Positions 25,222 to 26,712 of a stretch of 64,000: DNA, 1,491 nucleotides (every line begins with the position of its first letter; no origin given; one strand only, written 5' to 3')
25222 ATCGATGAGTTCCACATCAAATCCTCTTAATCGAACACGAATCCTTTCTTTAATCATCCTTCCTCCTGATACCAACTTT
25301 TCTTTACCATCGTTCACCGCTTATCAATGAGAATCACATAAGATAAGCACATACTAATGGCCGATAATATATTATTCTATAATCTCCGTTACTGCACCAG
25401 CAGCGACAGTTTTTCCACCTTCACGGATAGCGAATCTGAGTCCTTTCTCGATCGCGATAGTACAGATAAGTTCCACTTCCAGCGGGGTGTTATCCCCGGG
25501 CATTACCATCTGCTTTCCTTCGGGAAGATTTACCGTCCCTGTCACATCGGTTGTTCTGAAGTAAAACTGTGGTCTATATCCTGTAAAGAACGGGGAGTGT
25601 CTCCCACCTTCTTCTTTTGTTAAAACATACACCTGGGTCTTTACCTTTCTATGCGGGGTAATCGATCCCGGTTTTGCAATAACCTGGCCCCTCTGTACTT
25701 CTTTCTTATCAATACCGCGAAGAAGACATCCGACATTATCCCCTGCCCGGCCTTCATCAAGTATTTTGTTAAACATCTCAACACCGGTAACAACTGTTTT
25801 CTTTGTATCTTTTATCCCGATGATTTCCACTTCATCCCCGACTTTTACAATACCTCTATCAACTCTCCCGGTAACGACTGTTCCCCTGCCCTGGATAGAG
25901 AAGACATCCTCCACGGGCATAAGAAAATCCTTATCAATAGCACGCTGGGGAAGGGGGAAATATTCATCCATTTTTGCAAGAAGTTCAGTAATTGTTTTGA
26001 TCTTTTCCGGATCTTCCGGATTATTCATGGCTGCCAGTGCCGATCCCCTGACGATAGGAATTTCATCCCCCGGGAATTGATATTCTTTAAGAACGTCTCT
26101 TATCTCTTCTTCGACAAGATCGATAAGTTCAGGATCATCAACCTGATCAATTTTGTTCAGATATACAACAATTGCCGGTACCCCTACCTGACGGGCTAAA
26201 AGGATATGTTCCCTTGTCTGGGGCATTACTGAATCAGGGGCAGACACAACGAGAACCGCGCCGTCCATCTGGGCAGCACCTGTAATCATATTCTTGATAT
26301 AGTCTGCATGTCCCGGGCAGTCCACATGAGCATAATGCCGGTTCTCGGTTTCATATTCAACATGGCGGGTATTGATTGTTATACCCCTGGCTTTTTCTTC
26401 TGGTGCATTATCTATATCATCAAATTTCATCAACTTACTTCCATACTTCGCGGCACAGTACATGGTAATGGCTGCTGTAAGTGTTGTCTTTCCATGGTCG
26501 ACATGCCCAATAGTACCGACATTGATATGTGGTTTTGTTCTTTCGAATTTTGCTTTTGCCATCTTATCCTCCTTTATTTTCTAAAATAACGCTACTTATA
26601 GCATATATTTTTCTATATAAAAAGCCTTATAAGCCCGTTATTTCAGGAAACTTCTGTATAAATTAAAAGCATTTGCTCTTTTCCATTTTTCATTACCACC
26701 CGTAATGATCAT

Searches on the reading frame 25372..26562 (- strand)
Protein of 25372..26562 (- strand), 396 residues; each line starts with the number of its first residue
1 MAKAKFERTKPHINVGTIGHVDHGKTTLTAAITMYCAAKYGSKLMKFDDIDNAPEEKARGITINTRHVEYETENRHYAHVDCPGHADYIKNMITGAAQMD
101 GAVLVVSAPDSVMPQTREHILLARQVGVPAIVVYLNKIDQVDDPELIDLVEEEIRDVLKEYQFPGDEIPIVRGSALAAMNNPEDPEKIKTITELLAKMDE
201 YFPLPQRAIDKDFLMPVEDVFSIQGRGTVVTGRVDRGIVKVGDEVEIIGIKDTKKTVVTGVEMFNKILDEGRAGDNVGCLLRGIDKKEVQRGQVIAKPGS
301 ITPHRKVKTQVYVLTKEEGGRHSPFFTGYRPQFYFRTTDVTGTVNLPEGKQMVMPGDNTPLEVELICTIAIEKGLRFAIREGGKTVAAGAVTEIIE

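Call 59: list_cluster_members(proteins=[window:25372-26562:-, window:22470-23315:-, window:32289-35792:-, window:27964-32187:-, window:14617-15939:-, window:38097-38531:-])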
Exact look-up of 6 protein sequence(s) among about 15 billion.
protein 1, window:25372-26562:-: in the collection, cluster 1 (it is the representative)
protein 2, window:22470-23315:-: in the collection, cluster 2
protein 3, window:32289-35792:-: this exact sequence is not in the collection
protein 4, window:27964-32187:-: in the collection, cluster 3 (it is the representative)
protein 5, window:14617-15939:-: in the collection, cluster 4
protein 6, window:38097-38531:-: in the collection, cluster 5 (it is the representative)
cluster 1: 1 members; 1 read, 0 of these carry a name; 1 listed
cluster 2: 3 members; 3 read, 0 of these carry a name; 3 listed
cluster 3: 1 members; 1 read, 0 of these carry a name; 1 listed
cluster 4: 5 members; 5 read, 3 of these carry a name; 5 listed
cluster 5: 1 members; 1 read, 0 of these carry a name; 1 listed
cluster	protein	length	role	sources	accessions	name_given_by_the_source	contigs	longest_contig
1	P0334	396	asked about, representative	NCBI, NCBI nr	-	-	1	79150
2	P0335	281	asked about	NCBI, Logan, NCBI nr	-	-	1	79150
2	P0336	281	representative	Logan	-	-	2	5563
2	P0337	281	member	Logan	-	-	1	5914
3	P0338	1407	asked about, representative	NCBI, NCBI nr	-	-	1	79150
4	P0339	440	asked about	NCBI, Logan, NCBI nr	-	-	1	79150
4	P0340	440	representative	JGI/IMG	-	preprotein translocase subunit SecY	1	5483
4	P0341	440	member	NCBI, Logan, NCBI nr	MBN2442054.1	MAG: preprotein translocase subunit SecY [Spirochaetales bacterium] | preprotein translocase subunit SecY [Spirochaetales bacterium]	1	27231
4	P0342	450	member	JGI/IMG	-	preprotein translocase subunit SecY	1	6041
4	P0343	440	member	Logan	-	-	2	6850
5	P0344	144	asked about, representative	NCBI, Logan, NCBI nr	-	-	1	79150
